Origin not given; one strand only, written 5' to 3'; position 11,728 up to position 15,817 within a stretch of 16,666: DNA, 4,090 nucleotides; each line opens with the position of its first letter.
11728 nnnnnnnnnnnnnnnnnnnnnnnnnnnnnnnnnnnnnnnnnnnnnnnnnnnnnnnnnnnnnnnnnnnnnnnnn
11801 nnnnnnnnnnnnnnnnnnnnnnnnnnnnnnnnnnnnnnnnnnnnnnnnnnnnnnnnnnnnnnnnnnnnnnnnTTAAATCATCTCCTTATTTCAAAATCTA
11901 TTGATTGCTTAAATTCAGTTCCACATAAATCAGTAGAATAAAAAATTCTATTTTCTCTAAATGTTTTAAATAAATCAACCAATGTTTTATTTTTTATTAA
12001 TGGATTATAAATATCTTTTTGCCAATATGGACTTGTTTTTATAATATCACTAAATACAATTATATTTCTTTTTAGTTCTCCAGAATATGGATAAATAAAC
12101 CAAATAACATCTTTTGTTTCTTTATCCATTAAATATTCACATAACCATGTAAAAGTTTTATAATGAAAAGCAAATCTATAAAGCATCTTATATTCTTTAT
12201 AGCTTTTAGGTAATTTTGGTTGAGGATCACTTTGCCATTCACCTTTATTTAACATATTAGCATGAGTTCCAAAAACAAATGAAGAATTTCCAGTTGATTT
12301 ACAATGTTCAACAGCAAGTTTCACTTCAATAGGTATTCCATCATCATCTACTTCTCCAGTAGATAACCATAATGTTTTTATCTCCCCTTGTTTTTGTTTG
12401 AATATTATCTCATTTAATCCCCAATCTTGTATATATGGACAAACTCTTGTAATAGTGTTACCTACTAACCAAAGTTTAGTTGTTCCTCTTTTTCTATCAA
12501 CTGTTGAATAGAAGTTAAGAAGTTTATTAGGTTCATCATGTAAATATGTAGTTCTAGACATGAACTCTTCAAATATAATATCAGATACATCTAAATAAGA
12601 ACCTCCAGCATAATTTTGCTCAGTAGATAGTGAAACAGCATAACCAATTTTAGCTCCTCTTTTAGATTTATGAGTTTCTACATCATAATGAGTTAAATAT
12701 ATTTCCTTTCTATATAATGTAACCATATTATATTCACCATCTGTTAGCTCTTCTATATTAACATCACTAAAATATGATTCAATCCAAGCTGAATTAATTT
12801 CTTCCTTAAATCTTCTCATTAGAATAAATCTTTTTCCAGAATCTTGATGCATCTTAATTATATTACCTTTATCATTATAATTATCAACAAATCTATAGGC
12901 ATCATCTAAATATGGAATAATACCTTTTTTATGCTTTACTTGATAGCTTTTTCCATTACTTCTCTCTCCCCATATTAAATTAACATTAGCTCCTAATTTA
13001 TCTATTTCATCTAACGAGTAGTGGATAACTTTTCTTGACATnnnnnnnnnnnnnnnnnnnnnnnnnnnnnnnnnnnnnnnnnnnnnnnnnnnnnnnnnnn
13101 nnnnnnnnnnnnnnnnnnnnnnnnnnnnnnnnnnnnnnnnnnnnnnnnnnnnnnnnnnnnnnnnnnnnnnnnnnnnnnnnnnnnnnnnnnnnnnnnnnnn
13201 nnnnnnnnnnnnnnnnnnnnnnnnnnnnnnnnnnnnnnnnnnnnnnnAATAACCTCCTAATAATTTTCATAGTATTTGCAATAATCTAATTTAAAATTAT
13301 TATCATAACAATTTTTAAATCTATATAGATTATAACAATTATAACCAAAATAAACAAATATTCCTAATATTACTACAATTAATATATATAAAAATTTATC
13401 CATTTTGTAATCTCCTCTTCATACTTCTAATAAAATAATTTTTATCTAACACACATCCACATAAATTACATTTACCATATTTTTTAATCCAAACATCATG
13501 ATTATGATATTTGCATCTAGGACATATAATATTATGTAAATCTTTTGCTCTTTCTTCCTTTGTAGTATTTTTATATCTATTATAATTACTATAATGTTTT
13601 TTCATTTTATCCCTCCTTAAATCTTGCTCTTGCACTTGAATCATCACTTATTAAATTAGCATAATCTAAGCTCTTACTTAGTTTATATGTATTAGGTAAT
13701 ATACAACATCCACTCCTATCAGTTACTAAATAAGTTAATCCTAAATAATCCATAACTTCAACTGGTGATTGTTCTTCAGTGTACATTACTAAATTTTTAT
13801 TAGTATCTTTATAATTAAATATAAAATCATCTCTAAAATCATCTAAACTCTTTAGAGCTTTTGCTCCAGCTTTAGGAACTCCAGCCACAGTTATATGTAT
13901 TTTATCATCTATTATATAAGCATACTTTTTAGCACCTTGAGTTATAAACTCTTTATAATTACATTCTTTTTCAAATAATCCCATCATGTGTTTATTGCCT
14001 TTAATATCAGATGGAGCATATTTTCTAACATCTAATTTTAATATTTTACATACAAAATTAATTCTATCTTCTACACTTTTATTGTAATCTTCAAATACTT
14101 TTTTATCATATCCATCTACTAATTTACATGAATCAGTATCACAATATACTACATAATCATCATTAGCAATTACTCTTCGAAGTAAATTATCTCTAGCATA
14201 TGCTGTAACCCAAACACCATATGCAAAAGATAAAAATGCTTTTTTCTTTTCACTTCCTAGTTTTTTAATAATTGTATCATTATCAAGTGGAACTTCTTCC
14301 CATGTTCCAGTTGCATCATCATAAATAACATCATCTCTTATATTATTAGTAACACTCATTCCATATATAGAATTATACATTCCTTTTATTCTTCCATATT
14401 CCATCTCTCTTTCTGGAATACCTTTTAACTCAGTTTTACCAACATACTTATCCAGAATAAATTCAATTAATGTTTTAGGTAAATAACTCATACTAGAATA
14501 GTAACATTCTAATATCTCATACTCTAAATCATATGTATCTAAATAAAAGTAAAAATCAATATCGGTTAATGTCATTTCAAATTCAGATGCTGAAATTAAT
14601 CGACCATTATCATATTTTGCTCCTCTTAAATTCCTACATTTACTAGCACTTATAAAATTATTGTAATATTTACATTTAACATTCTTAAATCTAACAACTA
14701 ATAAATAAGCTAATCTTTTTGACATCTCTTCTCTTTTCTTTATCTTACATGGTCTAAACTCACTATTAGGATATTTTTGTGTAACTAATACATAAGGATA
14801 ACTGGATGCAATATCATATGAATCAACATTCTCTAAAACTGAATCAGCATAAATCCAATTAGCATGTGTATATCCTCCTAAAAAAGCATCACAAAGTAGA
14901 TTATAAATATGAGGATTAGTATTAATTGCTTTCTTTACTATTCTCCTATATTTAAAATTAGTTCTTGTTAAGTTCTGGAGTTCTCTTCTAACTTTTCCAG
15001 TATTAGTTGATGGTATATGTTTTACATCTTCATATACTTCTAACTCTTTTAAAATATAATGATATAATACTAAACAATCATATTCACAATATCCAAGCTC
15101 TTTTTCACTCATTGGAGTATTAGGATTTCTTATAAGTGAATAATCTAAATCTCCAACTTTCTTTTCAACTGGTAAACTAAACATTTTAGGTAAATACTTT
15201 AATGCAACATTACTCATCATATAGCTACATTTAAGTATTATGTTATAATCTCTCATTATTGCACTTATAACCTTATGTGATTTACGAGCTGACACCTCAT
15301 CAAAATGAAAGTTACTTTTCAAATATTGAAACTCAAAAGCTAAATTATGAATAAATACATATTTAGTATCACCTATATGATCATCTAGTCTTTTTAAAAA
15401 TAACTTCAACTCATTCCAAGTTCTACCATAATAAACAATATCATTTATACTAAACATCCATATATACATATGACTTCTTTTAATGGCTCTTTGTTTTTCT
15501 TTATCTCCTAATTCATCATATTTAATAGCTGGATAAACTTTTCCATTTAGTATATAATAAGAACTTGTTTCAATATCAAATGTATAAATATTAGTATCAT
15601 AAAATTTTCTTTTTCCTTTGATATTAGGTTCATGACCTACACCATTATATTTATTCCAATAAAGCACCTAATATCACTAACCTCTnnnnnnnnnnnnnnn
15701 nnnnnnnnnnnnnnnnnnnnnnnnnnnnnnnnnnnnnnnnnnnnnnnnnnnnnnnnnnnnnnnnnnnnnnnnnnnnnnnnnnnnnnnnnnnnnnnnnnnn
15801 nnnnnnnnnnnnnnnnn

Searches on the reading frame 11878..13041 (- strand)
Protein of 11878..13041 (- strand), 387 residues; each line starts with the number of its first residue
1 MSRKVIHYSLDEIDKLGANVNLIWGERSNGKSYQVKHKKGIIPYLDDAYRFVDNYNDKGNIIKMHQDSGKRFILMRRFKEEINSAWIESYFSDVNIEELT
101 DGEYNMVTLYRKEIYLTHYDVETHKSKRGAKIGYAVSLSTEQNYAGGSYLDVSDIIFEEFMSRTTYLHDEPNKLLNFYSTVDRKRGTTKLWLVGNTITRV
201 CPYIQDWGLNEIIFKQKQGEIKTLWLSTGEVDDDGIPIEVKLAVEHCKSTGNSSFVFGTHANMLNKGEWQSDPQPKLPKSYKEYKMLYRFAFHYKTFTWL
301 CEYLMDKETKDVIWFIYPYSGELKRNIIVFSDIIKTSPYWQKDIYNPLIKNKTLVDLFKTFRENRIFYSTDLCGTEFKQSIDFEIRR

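Call 11: search_protein_families(library=phrogs, proteins=[window:11878-13041:-], max_evalue=0.01)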
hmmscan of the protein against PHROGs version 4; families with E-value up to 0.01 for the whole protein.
window:11878-13041:- (387 aa): 1 family
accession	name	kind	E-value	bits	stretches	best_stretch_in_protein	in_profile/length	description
phrog_2150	-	head and packaging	4.5e-26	92.9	1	12-211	12-184/341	terminase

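Call 12: search_protein_families(library=pfam, proteins=[window:11878-13041:-], max_evalue=0.01)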
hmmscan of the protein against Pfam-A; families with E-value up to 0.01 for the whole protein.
window:11878-13041:- (387 aa): 1 family
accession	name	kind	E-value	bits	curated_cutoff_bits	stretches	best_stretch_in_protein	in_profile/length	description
PF05894.18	Podovirus_Gp16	-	1.1e-12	48.5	25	1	48-206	25-169/331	Podovirus DNA encapsidation protein (Gp16)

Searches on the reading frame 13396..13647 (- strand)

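Call 11: search_protein_families(library=phrogs, proteins=[window:13396-13647:-], max_evalue=0.01)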
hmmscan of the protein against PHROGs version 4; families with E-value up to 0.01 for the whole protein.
window:13396-13647:- (83 aa): 1 family
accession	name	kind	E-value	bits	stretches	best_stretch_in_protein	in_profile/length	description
phrog_8842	-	unknown function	0.004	18.5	1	40-63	18-41/73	-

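Call 12: search_protein_families(library=pfam, proteins=[window:13396-13647:-], max_evalue=0.01)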
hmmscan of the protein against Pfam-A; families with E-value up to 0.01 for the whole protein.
window:13396-13647:- (83 aa): 0 families

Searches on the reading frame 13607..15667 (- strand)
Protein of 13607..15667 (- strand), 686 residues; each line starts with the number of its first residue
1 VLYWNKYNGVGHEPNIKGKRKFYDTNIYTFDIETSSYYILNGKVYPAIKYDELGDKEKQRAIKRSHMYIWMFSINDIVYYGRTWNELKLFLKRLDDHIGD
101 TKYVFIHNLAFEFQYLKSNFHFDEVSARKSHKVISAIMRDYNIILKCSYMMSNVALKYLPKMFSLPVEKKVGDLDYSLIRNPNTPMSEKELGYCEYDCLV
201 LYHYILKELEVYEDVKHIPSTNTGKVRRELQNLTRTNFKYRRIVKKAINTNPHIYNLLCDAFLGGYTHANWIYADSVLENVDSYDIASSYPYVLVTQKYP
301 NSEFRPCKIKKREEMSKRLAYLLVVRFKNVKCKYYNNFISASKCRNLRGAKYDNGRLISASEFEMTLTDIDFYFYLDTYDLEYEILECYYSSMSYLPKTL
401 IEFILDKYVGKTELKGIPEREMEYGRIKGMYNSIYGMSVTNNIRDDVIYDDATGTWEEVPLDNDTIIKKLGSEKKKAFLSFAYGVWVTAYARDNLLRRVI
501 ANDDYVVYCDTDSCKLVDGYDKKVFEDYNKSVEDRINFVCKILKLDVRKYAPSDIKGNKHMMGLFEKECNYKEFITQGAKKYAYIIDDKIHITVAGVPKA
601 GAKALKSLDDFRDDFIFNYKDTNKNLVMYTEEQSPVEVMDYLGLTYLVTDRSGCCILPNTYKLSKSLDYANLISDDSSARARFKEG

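Call 59: search_dna_similar(query=window:13607-15667:-, collection=phages, mode=protein, max_rows=25, max_evalue=1e-10)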
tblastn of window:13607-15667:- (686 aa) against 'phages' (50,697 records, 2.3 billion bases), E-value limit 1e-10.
Records with a match: 32; places in all: 32; records where one place covers at least 80% of the query: 26.
Best place of each record, by identity: <60% 32.
By first word of the organism name: Bacteriophage 12; Salmonella 8; Bacillus 4; Amedibacillus 2; Enterobacter 1; Pectobacterium 1; Vibrio 1; Acinetobacter 1; Shigella 1; Clostridium 1.
By host as written in the record: - 15; Salmonella enterica subsp. enterica serovar Enteritidis PT1 4; Bacillus thuringiensis subsp. kurstaki ATCC 33679 4; Salmonella enterica subsp. enterica serovar Enteritidis 3; Amedibacillus_QUJU_s CSC70 2; Enterobacter hormaechei 156 1; Salmonella enterica subsp. enterica serovar Kentucky 1; Pectobacterium sp. 1; and 1 more.
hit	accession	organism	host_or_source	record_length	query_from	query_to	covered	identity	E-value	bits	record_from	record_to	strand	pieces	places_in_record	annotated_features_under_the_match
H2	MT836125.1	Bacteriophage sp.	human fecal samples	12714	17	681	97%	37.3%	7e-123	409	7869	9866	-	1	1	record has no annotation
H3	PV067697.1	Enterobacter phage Entb_47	Enterobacter hormaechei 156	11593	30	679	95%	36.5%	8e-105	356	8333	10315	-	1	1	hypothetical protein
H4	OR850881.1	Salmonella phage S.Kent 1-2-1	Salmonella enterica subsp. enterica ...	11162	30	679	95%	35.6%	3e-102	349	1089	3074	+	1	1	record has no annotation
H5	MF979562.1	Pectobacterium phage DU_PP_III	Pectobacterium sp.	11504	30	679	95%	35.1%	3e-99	340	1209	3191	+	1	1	DNA polymerase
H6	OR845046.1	Salmonella phage S.Ent 1-35-3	Salmonella enterica subsp. enterica ...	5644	14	669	96%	34.7%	4e-95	328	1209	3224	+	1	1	record has no annotation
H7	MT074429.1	Salmonella phage astrithr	Salmonella enterica subsp. enterica ...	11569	14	669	96%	34.7%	1e-94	327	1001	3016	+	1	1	hypothetical protein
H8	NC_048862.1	Salmonella phage astrithr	Salmonella enterica subsp. enterica ...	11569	14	669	96%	34.7%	1e-94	327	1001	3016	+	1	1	DNA polymerase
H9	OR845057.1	Salmonella phage S.Ent 1-35-3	Salmonella enterica subsp. enterica ...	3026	14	669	96%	34.7%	2e-96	324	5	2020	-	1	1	record has no annotation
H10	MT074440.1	Salmonella phage assan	Salmonella enterica subsp. enterica ...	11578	18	669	95%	34.8%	2e-94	326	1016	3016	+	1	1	hypothetical protein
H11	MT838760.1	Bacteriophage sp.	human fecal samples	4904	10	675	97%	34.0%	6e-85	298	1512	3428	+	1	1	record has no annotation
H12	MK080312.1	Salmonella phage Astrid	Salmonella enterica subsp. enterica ...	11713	18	669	95%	34.7%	1e-94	327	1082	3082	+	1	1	DNA polymerase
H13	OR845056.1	Salmonella phage S.Ent 1-35-3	Salmonella enterica subsp. enterica ...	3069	14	653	93%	35.1%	2e-96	325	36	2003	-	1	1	record has no annotation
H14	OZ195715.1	Vibrio phage K58 g2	Seawater and oysters mix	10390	30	679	95%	34.2%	9e-92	318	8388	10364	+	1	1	DNA polymerase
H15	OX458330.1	Acinetobacter phage Phanie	wastewater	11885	68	674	88%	35.8%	9e-102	347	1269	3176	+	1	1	DNA polymerase, phage-associated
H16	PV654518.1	Shigella phage vB_SHGBLB0004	Shigella flexneri (EUROGROUP BIOLAB ...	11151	17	669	95%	32.5%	1e-89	312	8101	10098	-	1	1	hypothetical protein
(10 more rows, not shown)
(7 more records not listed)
